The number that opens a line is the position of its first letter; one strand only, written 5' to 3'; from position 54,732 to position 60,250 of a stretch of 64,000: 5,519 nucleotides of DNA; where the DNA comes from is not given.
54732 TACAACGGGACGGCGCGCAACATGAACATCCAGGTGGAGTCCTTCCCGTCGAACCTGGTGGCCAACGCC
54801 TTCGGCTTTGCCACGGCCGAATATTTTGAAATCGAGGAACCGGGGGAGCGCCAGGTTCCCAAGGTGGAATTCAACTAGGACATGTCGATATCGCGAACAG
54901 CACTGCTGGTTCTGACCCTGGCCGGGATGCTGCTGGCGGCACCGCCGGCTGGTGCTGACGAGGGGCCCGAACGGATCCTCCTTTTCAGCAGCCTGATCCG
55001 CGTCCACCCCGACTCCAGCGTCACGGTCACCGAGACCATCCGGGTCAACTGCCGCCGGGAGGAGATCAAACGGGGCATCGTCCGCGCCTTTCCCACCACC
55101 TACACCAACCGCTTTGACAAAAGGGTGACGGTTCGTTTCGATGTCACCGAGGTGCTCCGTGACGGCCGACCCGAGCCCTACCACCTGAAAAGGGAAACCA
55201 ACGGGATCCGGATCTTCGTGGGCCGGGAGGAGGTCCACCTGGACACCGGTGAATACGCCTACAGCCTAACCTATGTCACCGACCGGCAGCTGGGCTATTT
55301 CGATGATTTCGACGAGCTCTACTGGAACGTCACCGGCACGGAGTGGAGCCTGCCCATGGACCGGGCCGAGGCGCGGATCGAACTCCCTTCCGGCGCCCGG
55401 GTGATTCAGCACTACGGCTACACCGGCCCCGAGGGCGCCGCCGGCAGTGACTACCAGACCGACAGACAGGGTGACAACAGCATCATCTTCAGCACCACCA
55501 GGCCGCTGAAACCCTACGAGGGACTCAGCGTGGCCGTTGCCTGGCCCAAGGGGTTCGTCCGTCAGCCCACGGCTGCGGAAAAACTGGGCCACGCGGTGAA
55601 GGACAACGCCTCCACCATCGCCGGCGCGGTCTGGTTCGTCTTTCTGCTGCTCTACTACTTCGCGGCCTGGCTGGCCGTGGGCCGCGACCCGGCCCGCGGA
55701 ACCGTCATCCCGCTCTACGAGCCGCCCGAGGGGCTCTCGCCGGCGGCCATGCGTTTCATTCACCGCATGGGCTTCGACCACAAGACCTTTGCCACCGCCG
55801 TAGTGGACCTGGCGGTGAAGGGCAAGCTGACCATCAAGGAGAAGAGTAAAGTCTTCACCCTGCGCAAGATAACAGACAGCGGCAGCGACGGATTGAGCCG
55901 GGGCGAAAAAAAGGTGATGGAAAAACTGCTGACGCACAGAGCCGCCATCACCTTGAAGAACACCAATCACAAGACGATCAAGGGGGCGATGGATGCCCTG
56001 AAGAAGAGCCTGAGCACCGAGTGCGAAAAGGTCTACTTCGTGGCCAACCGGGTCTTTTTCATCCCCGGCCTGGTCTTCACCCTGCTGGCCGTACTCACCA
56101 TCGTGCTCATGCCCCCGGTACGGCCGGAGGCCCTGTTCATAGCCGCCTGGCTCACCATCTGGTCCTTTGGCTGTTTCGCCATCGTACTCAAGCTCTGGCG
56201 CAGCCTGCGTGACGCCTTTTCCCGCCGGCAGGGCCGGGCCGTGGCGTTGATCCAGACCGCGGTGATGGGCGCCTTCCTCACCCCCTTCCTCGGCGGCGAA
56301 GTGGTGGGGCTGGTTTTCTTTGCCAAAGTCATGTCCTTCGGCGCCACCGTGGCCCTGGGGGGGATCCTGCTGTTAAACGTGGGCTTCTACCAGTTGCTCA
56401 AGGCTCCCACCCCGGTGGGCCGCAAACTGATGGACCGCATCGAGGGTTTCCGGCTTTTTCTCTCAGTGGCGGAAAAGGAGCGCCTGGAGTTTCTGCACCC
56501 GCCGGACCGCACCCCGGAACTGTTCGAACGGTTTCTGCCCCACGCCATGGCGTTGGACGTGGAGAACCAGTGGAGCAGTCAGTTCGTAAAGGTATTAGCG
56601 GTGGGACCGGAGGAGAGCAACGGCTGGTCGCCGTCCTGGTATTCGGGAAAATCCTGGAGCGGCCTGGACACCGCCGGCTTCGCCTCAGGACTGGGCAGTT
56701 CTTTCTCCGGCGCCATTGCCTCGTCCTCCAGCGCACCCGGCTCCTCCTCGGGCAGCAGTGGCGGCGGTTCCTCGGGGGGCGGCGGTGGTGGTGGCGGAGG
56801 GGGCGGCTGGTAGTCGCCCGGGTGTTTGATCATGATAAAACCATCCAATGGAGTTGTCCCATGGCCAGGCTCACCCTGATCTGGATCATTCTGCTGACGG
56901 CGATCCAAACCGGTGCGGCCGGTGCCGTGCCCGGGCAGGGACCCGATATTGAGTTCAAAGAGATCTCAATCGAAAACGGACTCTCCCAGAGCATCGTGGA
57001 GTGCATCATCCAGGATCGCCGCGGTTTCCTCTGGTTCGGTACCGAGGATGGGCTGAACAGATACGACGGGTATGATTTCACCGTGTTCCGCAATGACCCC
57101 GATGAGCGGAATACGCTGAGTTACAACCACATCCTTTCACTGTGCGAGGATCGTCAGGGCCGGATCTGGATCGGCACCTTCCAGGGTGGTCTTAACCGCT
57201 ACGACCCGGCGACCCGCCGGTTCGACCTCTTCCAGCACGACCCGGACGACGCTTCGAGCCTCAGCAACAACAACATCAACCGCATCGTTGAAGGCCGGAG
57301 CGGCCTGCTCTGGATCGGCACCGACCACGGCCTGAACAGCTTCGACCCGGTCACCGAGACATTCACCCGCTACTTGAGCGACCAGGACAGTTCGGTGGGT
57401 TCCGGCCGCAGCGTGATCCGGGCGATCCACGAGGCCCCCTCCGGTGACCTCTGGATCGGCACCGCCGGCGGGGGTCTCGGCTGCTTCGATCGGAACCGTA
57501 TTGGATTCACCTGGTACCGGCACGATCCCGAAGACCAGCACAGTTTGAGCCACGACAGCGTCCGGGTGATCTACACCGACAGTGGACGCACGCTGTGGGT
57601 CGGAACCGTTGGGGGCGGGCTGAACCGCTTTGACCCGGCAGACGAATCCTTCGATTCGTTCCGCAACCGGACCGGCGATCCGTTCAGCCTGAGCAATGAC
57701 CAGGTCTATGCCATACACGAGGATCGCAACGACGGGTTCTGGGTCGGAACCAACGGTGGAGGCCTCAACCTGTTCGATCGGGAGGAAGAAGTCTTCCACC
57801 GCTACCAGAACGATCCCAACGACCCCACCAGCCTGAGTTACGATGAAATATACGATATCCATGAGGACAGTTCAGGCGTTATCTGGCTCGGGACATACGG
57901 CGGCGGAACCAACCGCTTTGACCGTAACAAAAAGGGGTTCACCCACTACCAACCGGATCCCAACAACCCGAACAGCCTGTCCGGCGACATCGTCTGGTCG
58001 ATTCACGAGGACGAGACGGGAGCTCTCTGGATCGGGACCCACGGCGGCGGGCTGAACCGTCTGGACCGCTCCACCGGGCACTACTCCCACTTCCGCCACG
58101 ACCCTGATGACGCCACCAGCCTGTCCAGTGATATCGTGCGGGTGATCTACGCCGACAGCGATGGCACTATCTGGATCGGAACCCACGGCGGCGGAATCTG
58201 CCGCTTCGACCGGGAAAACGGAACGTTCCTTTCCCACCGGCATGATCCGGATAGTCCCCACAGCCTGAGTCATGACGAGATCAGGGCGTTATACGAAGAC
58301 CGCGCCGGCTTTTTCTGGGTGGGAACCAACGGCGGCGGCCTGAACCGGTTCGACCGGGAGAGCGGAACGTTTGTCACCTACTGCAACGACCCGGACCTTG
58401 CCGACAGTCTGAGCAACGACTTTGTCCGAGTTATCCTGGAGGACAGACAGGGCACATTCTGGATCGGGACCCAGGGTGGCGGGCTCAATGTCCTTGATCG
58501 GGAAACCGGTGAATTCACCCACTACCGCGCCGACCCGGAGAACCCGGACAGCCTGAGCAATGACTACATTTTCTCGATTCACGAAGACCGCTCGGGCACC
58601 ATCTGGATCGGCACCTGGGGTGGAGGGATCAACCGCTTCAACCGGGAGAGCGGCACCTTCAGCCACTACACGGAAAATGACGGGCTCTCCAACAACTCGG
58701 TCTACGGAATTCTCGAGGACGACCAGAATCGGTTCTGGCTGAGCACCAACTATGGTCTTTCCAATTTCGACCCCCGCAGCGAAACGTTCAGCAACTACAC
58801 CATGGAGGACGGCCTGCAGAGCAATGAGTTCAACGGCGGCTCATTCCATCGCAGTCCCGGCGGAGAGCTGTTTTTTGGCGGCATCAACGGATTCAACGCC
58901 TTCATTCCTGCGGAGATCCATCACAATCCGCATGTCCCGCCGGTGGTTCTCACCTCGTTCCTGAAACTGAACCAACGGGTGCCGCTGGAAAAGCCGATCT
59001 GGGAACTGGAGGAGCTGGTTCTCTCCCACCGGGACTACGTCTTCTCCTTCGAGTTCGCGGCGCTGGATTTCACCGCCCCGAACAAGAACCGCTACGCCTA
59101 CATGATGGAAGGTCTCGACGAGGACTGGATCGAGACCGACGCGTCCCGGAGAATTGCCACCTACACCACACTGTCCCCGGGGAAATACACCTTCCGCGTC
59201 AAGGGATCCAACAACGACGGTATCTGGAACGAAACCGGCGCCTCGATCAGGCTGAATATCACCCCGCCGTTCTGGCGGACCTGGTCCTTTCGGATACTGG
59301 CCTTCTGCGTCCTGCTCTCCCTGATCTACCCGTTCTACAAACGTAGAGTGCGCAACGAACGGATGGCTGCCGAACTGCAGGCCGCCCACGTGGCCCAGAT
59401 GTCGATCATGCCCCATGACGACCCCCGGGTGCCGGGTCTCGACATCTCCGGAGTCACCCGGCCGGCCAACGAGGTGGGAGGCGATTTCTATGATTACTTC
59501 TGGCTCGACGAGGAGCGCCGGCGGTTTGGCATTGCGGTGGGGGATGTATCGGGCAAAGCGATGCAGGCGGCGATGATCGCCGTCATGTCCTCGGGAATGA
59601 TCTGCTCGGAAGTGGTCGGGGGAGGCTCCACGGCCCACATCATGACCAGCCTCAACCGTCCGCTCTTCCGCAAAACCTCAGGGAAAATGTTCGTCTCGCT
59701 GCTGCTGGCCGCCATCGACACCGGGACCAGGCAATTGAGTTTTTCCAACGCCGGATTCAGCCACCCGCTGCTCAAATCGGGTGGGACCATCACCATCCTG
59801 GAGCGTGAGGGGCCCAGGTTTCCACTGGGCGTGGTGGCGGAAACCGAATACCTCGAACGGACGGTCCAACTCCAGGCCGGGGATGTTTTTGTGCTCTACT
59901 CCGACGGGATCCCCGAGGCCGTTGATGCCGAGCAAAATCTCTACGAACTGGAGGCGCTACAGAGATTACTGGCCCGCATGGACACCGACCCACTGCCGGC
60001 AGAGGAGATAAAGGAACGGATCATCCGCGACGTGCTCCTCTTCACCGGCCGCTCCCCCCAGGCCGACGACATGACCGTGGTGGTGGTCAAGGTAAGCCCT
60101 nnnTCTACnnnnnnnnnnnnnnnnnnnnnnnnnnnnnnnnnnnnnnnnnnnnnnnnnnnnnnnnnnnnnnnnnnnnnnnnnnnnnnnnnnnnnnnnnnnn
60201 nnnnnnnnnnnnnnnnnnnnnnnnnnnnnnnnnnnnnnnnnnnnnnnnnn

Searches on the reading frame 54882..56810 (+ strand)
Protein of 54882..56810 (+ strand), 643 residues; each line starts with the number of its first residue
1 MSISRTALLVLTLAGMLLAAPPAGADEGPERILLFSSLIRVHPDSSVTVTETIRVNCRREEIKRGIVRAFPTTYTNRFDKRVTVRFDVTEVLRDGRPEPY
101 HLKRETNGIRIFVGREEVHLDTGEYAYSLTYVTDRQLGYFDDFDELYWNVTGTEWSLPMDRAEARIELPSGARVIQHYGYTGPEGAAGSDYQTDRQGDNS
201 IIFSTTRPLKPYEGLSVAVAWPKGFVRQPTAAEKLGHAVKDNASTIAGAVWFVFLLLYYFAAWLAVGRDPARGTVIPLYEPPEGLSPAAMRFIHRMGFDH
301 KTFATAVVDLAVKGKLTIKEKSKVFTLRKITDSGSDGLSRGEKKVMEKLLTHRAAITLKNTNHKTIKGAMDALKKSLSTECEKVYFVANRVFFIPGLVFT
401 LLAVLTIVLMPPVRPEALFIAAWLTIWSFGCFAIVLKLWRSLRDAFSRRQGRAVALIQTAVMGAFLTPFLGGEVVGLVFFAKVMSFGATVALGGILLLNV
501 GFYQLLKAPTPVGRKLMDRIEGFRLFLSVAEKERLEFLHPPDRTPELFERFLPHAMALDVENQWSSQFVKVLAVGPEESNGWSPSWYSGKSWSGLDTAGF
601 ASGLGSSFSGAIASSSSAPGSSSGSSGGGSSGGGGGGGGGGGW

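Call 15: search_protein_families(library=pfam, proteins=[window:54882-56810:+], max_evalue=0.001)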
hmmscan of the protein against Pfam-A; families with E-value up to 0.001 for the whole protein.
window:54882-56810:+ (643 aa): 2 families
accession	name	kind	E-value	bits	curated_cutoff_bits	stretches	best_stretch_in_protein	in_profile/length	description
PF20990.2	DUF2207_C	-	2.2e-37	129.5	33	2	456-568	137-247/247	Predicted membrane protein (DUF2207) C-terminal domain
PF09972.14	DUF2207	-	9e-30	104.6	24.4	1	32-221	2-172/172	Predicted membrane protein (DUF2207) N-terminal domain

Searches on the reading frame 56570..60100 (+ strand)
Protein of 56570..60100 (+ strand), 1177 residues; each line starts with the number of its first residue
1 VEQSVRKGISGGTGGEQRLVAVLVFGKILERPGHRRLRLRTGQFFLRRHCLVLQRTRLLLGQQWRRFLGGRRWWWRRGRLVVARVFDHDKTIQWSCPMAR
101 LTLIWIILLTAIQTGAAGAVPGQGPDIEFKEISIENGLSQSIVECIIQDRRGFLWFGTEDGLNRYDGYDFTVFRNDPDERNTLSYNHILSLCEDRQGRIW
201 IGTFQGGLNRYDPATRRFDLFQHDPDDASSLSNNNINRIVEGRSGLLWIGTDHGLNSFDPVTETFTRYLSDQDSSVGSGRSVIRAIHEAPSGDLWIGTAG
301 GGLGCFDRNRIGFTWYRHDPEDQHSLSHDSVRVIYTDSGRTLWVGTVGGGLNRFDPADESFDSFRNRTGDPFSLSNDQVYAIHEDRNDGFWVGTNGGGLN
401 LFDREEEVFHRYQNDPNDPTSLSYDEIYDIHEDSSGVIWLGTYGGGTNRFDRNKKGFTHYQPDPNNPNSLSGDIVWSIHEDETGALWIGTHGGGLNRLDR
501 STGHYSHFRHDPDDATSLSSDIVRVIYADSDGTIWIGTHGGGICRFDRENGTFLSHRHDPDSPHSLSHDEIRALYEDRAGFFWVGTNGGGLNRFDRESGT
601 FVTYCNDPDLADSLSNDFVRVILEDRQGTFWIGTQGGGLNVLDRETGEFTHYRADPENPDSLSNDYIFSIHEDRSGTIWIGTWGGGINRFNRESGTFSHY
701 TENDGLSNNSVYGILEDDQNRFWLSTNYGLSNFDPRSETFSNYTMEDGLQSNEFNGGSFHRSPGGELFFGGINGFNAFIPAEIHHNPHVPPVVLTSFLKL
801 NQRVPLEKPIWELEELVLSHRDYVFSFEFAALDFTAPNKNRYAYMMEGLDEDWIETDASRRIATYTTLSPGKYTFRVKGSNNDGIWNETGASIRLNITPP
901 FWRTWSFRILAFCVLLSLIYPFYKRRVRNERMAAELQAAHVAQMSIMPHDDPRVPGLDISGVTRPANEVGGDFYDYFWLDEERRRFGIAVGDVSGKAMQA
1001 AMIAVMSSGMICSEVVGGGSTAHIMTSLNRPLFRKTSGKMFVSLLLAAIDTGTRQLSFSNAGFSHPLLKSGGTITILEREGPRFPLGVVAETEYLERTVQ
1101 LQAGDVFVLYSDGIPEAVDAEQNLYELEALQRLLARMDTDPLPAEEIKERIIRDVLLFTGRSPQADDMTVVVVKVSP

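Call 15: search_protein_families(library=pfam, proteins=[window:56570-60100:+], max_evalue=0.001)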
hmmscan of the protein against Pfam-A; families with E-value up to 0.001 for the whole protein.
window:56570-60100:+ (1177 aa): 6 families
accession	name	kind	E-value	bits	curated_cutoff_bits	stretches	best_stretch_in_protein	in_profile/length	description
PF07494.17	Reg_prop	-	6.2e-69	219.4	20.4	7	183-204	2-23/24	Two component regulator propeller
PF07228.17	SpoIIE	-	2.2e-42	145.6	25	1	984-1175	3-191/192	Stage II sporulation protein E (SpoIIE)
PF07495.19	Y_Y_Y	-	1e-19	70.6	26.6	1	833-897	1-64/65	Y_Y_Y domain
PF23748.1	Beta-prop_LRRK2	-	5.3e-13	49.1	26.9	0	617-647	274-304/359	LRRK2 beta propeller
PF08450.18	SGL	-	1.1e-09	38.7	26.3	0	578-686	11-107/246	SMP-30/Gluconolactonase/LRE-like region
PF11715.16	Beta-prop_Nup120_160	-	0.00015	21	30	0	271-325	95-147/491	Nucleoporin Nup120/160, beta-propeller domain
